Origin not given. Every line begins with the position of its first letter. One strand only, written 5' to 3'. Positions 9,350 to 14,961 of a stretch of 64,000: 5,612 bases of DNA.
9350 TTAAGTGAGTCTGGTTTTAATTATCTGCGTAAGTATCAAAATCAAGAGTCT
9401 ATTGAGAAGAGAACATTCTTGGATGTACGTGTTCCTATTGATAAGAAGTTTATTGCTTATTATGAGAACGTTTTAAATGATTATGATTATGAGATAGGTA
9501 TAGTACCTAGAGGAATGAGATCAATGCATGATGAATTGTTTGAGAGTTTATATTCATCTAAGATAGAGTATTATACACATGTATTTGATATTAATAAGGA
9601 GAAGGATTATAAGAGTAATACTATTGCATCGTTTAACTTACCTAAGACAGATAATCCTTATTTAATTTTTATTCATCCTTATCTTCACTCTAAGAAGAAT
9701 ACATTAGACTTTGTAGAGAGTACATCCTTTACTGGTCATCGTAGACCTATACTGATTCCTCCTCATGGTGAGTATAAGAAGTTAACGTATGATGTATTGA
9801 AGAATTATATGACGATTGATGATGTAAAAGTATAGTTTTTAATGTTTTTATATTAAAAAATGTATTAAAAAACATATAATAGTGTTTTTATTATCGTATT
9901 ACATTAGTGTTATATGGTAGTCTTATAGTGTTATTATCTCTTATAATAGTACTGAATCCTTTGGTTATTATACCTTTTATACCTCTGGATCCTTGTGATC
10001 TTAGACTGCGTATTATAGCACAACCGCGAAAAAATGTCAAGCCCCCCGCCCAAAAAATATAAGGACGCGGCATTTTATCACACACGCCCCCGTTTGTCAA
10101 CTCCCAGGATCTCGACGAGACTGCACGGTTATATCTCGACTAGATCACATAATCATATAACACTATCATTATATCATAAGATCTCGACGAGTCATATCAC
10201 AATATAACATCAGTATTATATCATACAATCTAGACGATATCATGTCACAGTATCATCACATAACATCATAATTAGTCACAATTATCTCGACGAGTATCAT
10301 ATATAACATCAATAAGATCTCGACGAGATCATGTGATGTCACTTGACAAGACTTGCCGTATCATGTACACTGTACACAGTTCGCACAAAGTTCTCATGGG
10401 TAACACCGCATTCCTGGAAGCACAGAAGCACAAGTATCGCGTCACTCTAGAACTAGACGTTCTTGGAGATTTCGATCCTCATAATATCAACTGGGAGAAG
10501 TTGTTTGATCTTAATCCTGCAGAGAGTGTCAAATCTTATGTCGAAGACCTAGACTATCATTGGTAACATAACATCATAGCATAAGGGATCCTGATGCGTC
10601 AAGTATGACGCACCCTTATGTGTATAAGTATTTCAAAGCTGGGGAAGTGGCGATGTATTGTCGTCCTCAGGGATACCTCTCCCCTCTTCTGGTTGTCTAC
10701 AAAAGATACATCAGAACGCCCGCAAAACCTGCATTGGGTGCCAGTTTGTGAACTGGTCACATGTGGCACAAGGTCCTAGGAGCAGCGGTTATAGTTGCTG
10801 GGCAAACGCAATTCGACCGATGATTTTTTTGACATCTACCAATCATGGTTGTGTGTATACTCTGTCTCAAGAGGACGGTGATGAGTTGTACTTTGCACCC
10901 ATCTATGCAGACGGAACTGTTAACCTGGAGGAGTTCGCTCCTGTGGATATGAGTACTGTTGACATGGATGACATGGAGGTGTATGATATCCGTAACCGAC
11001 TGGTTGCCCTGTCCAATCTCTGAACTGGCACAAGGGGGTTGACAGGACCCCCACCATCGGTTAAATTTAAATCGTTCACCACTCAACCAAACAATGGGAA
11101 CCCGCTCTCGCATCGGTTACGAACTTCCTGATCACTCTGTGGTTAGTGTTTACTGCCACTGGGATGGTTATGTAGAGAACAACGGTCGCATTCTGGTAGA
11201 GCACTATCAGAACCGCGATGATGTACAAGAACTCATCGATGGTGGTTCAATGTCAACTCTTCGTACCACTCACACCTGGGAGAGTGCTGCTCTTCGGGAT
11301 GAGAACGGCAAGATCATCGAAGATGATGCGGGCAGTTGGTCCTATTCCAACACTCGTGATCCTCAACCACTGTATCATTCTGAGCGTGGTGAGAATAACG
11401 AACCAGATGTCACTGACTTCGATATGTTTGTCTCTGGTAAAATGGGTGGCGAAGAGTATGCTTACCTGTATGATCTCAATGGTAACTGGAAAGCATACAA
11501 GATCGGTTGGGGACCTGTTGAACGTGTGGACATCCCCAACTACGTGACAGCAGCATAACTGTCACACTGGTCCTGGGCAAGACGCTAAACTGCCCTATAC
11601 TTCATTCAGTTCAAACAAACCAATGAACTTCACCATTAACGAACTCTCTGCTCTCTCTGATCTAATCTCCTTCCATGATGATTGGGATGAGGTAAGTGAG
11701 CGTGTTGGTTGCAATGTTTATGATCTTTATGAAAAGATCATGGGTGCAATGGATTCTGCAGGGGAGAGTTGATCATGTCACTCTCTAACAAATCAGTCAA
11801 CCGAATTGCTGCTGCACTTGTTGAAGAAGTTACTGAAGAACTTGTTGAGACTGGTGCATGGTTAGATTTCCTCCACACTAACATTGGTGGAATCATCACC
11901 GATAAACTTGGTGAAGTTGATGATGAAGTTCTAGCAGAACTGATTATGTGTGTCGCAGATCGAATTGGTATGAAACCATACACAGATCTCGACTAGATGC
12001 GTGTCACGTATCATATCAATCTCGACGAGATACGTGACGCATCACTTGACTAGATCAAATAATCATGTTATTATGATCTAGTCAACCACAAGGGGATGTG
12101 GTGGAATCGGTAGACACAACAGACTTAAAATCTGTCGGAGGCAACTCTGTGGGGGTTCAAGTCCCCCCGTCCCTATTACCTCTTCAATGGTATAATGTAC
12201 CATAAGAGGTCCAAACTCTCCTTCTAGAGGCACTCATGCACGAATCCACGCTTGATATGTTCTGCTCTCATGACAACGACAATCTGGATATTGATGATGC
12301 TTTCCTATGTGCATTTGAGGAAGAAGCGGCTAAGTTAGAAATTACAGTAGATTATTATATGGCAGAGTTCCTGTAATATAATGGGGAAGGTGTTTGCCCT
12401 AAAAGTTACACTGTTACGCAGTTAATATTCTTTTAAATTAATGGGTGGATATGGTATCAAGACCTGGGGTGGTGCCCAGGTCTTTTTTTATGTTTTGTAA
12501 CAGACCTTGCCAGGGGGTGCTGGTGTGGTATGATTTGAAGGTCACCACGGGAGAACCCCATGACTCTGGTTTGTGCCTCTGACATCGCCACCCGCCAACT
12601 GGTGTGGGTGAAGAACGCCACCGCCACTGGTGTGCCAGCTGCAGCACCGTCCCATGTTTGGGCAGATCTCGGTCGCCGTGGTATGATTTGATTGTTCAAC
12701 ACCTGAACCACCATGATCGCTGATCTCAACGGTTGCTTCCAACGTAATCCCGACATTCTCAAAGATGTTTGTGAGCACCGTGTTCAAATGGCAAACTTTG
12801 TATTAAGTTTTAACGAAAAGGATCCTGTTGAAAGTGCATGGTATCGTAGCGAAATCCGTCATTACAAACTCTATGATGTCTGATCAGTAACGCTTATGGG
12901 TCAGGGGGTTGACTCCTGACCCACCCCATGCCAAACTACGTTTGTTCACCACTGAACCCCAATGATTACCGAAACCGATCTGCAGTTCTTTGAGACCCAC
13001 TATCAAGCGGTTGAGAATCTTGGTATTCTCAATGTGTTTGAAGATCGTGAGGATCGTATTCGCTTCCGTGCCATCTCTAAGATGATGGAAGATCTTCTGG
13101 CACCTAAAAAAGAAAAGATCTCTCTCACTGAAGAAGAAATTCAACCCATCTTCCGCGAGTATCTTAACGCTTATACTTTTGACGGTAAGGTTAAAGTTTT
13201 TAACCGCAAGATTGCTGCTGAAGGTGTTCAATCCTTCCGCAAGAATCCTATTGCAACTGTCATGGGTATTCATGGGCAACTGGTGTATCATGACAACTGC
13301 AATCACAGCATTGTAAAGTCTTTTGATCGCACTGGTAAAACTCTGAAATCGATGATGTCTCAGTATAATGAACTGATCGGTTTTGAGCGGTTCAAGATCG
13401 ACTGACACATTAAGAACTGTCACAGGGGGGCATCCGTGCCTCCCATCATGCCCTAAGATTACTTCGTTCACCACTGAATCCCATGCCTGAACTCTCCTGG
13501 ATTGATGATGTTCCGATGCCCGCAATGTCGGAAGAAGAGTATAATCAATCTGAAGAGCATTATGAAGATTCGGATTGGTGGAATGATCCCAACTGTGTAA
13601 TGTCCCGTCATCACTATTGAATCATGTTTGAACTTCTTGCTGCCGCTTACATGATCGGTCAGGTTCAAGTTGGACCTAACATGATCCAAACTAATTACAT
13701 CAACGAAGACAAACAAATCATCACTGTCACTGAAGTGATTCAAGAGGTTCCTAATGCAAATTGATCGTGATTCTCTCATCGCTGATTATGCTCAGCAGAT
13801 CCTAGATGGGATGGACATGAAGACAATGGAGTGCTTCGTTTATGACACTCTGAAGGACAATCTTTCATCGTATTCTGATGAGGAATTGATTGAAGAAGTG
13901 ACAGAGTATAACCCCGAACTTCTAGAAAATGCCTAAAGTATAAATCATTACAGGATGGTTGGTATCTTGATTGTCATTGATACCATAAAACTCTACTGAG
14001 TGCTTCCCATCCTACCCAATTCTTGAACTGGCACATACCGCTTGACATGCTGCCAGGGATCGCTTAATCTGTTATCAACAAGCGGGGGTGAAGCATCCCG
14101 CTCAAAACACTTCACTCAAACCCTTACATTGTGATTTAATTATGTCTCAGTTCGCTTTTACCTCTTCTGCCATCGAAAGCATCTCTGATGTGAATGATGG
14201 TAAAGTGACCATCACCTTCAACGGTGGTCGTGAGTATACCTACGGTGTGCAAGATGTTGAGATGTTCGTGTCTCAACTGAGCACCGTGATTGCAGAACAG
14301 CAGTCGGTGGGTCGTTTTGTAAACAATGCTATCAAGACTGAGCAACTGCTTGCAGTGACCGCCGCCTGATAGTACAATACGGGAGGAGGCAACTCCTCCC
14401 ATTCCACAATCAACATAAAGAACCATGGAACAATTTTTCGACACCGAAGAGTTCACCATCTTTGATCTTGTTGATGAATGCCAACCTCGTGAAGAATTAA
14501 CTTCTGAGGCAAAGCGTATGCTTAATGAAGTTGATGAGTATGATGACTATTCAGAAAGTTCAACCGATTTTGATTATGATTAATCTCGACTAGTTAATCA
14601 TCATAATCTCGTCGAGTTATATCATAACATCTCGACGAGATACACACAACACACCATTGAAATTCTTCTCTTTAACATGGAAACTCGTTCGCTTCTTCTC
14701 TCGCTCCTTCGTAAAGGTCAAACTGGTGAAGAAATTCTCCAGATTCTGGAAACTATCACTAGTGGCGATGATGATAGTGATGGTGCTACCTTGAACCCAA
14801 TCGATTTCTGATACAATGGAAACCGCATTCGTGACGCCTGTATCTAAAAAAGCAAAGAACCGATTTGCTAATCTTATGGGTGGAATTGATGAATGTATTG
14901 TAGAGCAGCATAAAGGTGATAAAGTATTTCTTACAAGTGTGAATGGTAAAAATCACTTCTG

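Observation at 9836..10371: Candidate replication origin: leftward promoters firing into an AT-rich non-coding tract, next to a palindrome array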

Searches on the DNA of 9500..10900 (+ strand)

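Call 4: search_dna_similar(query=window:9500-10900:+, collection=phages, mode=near, max_rows=25)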
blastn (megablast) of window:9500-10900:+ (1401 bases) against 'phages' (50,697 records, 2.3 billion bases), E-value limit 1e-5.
No match.

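Call 48: search_dna_similar(query=window:9840-10050:+, collection=phages, mode=distant, max_rows=60, max_evalue=1)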
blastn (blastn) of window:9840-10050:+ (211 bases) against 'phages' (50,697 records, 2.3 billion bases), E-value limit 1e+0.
Records with a match: 33; places in all: 33; records where one place covers at least 80% of the query: 0.
Best place of each record, by identity: 95-99% 8; 90-95% 4; 80-90% 21.
By first word of the organism name: Cellulophaga 5; Alteromonas 4; Staphylococcus 4; Synechococcus 3; uncultured 3; Enterococcus 3; Bacillus 2; Tenacibaculum 2; Enterobacter 2; Cyanophage 2; and 3 more.
By host as written in the record: Alteromonas macleodii str. 'Balearic Sea AD45' 4; - 3; Staphylococcus aureus 3; Enterococcus faecalis ATCC 19433 3; Bacillus megaterium str. ATCC 43725 2; Synechococcus sp. WH 7803 2; Cellulophaga sp. MM#3 2; Tenacibaculum sp. 2; and 10 more.
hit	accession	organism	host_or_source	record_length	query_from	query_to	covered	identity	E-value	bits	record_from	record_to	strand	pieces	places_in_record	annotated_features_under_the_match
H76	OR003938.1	Synechococcus phage DSL-LC03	Synechococcus sp.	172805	7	48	20%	83.3%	2e-2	46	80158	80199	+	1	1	none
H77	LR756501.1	uncultured phage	metagenomic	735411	17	58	20%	83.3%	2e-2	46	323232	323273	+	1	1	record has no annotation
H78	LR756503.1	uncultured phage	metagenomic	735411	17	58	20%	83.3%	2e-2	46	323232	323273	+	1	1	record has no annotation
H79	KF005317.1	Alteromonas phage vB_AmaP_AD45-P1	Alteromonas macleodii str. 'Balearic ...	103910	3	41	18%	87.5%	7e-1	40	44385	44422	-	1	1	none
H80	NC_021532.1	Alteromonas phage vB_AmaP_AD45-P1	Alteromonas macleodii str. 'Balearic ...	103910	3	41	18%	87.5%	7e-1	40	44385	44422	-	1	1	none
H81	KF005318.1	Alteromonas phage vB_AmaP_AD45-P3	Alteromonas macleodii str. 'Balearic ...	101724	3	41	18%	87.2%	2e-1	42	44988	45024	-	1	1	none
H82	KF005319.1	Alteromonas phage vB_AmaP_AD45-P4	Alteromonas macleodii str. 'Balearic ...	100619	3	41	18%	87.2%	2e-1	42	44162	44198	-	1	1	none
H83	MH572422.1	Microviridae sp.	Ciona robusta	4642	12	50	18%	85.0%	6e-2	43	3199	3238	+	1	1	none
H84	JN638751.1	Bacillus phage G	Bacillus megaterium str. ATCC 43725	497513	3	41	18%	84.6%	2e-1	41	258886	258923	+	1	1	350: gp350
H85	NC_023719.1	Bacillus phage G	Bacillus megaterium str. ATCC 43725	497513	3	41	18%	84.6%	2e-1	41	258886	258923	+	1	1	350: gp350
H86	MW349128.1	Staphylococcus phage Machias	Staphylococcus aureus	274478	1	38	18%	84.2%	7e-1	39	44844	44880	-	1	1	none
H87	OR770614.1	Staphylococcus phage vB_StaM_PB50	Staphylococcus aureus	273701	1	38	18%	84.2%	7e-1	39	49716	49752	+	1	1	none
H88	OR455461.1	Staphylococcus phage AH12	Staphylococcus aureus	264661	1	38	18%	84.2%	7e-1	39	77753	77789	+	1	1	none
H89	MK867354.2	Synechococcus phage S-SCSM1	Synechococcus sp. WH 7803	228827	17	49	16%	90.9%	5e-3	47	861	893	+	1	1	none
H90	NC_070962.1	Synechococcus phage S-SCSM1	Synechococcus sp. WH 7803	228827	17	49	16%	90.9%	5e-3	47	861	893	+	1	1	none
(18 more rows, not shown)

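Call 50: build_rna_model(alignment_id=A2, structure=none)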
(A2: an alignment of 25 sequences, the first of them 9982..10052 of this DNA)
Model R1 built from alignment A2 (25 sequences, 76 columns); structure: none (sequence only).
model positions 69; base pairs 0; branch points 0; effective number of sequences 15.37; information 0.815 bits per position. No base pairs: searches with it score sequence only.

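Call 87: search_with_rna_model(model_id=R1, source=window, max_evalue=1)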
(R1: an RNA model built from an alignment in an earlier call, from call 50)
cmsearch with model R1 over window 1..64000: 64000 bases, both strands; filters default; matches with E-value up to 1: 2.
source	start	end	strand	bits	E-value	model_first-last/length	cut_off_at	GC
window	9985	10049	+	61.9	2.5e-18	4-66/69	-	0.49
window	10070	10108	+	17.3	0.0002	27-65/69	-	0.54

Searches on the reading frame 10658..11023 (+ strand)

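Call 66: search_protein_families(library=pfam, proteins=[window:10658-11023:+], max_evalue=0.01)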
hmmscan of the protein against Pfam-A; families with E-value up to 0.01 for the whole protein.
window:10658-11023:+ (121 aa): 0 families

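Call 88: search_protein_families(library=phrogs, proteins=[window:10658-11023:+], max_evalue=0.001)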
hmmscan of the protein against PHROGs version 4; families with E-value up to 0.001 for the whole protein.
window:10658-11023:+ (121 aa): 1 family
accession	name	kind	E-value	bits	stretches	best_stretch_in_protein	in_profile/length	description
phrog_4138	-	unknown function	3.9e-05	24.4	1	55-101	1-45/76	-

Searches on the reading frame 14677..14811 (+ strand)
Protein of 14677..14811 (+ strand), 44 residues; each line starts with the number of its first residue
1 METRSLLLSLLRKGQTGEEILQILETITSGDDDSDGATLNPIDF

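Call 66: search_protein_families(library=pfam, proteins=[window:14677-14811:+], max_evalue=0.01)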
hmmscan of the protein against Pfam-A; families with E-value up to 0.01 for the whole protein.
window:14677-14811:+ (44 aa): 0 families

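Call 115: predict_structure(alignment_id=A3)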
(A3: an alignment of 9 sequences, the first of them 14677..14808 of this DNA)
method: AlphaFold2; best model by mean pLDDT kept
length: 44 residues; sequences in the alignment: 9
mean_pLDDT: 64.0   pTM: 0.34
mean pLDDT of the five models: 64.0, 63.0, 62.5, 57.2, 57.0
residues with pLDDT >= 90: 0; 70-90: 20; 50-70: 15; < 50: 9
segments of 3 or more residues with pLDDT < 50: 35-38, 40-44
pLDDT, mean of each block of 10 residues (from residue 1): 69 69 74 50 46
secondary structure, 60 per line:
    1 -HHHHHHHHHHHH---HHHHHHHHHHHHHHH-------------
elements in order: H2-13 H17-31
